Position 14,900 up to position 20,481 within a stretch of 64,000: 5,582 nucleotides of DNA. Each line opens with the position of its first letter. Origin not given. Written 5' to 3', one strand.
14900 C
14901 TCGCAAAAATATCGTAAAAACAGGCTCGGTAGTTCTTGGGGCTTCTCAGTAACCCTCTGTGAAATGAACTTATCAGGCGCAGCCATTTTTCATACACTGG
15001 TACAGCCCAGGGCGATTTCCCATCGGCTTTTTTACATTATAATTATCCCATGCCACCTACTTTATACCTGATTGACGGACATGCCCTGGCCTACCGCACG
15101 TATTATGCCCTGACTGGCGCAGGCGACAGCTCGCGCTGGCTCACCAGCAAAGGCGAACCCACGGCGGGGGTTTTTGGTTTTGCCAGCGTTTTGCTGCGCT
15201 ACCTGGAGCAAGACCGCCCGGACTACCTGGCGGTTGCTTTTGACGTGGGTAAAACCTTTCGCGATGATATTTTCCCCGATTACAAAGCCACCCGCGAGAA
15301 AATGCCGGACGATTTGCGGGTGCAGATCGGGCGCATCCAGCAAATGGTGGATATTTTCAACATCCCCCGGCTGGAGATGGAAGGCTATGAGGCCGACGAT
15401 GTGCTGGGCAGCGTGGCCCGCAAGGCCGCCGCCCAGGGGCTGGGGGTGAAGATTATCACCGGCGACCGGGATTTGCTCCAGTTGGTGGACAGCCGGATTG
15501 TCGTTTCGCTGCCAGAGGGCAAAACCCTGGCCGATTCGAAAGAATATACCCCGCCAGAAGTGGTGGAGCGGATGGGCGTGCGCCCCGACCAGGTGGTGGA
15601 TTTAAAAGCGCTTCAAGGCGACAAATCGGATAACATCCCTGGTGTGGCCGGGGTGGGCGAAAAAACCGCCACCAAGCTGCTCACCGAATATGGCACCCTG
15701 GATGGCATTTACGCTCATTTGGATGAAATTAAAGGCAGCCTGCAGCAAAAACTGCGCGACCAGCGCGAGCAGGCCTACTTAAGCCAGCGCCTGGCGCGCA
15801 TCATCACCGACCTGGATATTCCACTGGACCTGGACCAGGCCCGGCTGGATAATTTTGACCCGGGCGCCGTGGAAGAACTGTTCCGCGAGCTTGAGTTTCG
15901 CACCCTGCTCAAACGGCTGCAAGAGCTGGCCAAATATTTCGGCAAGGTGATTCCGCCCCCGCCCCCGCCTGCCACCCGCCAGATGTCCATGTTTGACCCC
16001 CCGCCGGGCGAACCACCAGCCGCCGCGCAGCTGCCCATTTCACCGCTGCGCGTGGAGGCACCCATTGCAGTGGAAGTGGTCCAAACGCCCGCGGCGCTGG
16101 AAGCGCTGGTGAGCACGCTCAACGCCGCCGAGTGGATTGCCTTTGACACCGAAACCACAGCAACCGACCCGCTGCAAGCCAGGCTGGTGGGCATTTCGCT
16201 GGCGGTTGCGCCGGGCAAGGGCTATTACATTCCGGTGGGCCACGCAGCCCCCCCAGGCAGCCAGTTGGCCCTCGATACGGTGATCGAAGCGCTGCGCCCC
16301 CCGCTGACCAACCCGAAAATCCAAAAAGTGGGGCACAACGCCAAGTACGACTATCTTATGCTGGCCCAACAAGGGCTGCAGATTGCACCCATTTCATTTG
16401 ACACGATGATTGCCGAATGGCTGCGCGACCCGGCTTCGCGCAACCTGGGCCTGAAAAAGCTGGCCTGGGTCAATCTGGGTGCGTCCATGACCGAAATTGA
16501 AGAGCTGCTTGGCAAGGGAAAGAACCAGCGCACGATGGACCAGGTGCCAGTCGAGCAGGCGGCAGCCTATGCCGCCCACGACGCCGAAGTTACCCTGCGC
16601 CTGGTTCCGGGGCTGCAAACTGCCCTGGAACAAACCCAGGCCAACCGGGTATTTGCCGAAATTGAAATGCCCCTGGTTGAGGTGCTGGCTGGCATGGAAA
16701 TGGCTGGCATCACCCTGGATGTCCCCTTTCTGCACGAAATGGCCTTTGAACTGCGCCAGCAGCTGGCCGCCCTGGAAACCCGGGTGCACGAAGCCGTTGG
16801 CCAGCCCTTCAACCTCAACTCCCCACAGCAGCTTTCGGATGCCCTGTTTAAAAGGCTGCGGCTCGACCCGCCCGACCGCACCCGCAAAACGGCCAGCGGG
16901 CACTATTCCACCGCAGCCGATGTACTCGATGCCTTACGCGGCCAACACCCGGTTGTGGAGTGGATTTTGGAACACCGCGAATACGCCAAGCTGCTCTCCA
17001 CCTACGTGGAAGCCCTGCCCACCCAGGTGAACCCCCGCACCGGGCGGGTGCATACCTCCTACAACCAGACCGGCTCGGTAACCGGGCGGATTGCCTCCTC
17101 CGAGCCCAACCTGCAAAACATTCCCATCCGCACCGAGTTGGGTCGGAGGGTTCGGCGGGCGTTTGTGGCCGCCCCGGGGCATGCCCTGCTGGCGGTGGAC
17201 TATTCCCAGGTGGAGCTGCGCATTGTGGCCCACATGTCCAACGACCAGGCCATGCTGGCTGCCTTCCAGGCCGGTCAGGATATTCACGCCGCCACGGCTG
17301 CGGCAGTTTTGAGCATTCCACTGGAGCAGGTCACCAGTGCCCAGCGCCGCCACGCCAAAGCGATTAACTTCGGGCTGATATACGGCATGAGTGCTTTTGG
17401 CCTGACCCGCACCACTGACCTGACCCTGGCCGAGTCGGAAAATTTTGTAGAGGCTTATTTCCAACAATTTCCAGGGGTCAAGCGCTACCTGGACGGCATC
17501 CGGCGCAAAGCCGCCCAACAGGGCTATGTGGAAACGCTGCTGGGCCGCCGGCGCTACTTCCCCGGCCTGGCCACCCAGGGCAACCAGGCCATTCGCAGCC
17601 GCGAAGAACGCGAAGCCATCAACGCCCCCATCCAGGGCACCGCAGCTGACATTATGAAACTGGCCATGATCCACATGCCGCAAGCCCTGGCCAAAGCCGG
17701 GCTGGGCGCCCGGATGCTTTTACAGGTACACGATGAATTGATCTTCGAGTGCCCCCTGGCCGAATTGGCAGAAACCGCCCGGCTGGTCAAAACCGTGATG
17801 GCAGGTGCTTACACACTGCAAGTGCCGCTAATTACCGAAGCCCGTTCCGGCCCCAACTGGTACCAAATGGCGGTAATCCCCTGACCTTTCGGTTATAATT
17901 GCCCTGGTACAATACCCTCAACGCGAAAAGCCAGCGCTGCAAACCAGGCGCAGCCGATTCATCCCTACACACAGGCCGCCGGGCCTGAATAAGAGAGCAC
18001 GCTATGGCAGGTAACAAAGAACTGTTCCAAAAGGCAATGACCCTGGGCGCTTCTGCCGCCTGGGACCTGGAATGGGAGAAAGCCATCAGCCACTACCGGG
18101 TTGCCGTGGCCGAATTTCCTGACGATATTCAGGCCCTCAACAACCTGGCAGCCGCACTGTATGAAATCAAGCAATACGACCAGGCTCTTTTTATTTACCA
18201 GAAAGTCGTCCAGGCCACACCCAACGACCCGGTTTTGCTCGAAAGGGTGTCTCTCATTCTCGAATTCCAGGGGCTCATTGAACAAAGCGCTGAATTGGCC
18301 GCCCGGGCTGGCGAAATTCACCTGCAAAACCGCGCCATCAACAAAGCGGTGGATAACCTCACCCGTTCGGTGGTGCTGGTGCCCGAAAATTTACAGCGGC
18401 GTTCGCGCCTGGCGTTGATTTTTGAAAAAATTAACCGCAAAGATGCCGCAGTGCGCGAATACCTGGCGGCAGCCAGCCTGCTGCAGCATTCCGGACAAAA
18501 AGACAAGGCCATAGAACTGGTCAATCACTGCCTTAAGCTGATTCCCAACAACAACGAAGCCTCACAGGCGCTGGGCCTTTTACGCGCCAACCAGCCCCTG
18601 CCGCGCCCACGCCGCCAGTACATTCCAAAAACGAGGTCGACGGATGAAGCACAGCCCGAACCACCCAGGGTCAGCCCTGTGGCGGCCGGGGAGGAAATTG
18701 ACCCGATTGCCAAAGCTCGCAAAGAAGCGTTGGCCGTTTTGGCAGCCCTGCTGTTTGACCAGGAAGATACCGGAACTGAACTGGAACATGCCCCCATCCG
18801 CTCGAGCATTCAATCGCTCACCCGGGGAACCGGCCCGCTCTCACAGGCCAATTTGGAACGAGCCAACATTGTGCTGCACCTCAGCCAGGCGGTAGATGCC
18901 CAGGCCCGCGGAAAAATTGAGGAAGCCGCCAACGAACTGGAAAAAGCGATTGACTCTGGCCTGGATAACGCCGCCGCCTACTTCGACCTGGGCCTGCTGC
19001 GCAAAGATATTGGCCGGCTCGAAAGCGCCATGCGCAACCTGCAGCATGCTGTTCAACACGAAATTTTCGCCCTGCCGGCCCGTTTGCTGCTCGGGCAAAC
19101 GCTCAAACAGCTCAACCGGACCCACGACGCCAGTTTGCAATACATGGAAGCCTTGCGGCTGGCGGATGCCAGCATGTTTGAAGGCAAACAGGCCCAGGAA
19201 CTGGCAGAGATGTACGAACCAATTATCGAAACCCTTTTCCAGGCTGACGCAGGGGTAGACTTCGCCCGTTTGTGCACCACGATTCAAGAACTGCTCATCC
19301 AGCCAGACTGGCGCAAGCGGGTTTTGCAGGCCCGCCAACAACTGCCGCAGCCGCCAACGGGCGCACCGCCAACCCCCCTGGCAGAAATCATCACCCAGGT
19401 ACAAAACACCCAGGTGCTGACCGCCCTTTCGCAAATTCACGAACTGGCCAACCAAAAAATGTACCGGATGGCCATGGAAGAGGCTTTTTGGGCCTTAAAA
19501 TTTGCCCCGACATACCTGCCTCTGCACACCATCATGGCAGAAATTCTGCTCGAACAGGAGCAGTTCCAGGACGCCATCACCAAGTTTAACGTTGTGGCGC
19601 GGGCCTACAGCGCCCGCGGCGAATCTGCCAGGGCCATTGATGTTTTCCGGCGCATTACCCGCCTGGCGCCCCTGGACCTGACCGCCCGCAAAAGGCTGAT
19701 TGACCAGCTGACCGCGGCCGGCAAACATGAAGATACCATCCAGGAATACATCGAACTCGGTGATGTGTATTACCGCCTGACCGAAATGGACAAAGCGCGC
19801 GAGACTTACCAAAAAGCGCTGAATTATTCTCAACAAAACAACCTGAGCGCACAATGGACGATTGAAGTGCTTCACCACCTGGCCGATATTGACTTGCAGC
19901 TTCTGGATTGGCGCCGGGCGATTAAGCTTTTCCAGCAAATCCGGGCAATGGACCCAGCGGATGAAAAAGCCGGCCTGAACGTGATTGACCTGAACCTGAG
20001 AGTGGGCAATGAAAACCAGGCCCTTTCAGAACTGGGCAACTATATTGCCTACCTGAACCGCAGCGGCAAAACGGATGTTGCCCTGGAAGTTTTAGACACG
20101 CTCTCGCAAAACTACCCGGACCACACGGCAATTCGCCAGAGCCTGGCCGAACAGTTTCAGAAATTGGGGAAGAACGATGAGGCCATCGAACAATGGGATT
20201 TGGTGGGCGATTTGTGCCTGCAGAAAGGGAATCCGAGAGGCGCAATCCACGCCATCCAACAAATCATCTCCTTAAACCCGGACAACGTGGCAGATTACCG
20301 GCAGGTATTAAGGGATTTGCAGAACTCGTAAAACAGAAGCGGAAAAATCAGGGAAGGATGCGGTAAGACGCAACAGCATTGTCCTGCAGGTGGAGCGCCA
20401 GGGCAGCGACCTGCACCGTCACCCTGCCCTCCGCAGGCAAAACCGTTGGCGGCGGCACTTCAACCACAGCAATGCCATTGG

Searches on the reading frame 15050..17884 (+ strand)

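Call 64: search_protein_families(library=pfam, proteins=[window:15050-17884:+], max_evalue=0.00001)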
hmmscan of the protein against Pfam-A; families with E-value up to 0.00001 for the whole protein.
window:15050-17884:+ (944 aa): 5 families
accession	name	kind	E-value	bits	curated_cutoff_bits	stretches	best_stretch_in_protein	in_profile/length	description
PF00476.26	DNA_pol_A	-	2.4e-151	504.4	34.3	1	561-939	4-381/381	DNA polymerase family A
PF02739.22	5_3_exonuc_N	-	3.6e-52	176.8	34.3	1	4-176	1-164/164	5'-3' exonuclease, N-terminal resolvase-like domain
PF01367.25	5_3_exonuc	-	3.1e-35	121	40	1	177-270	1-95/97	5'-3' exonuclease, C-terminal SAM fold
PF01612.26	DNA_pol_A_exo1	-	4.5e-31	108.4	23.6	1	342-526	2-172/173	3'-5' exonuclease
PF22619.2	DNA_polI_exo1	-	4.3e-08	33.5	27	1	414-498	39-123/140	DNA polymerase I, ribonuclease H-like domain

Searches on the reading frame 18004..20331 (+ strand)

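Call 64: search_protein_families(library=pfam, proteins=[window:18004-20331:+], max_evalue=0.00001)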
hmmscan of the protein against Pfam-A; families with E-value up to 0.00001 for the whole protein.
window:18004-20331:+ (775 aa): 19 families
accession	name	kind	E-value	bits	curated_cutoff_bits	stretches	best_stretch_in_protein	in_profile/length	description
PF07719.23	TPR_2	-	5.1e-36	120.2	27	0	43-75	2-34/34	Tetratricopeptide repeat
PF13428.12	TPR_14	-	2.9e-28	95.9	23.5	0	532-566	8-42/44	Tetratricopeptide repeat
PF13181.12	TPR_8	-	3.1e-24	83.5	25.7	0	582-612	4-34/34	Tetratricopeptide repeat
PF13432.12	TPR_16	-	1.7e-22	79.9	32.7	0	294-342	2-50/65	Tetratricopeptide repeat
PF14559.12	TPR_19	-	1.9e-22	79.8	25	1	24-76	7-59/68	Tetratricopeptide repeat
PF13424.12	TPR_12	-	2.9e-20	72.7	30.1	1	583-650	7-75/77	Tetratricopeptide repeat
PF00515.34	TPR_1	-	4.7e-20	70.9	27.8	0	43-74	2-33/34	Tetratricopeptide repeat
PF13174.12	TPR_6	-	1.7e-16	60.1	26.3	0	47-73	5-31/33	Tetratricopeptide repeat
PF13431.12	TPR_17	-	2.1e-12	46.7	24.4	0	31-62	2-33/34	Tetratricopeptide repeat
PF13414.12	TPR_11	-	3.4e-12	46.3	26.8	0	301-334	6-39/42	TPR repeat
PF13176.12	TPR_7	-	5.4e-12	45.2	27.9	0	532-558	6-34/36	Tetratricopeptide repeat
PF13371.12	TPR_9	-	1.7e-10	41.2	35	0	323-352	29-58/73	Tetratricopeptide repeat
PF13429.12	TPR_15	-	3.4e-09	37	26.2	0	128-190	121-186/280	Tetratricopeptide repeat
PF23914.1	TPR_CcmH_CycH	-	4.1e-09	36.9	42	0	25-75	104-154/158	Cytochrome c-type biogenesis protein H TPR domain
PF25064.1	ARM_TT21_5th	-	6.2e-09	36.6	27.8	0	626-702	7-82/117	TT21 fifth ARM repeats domain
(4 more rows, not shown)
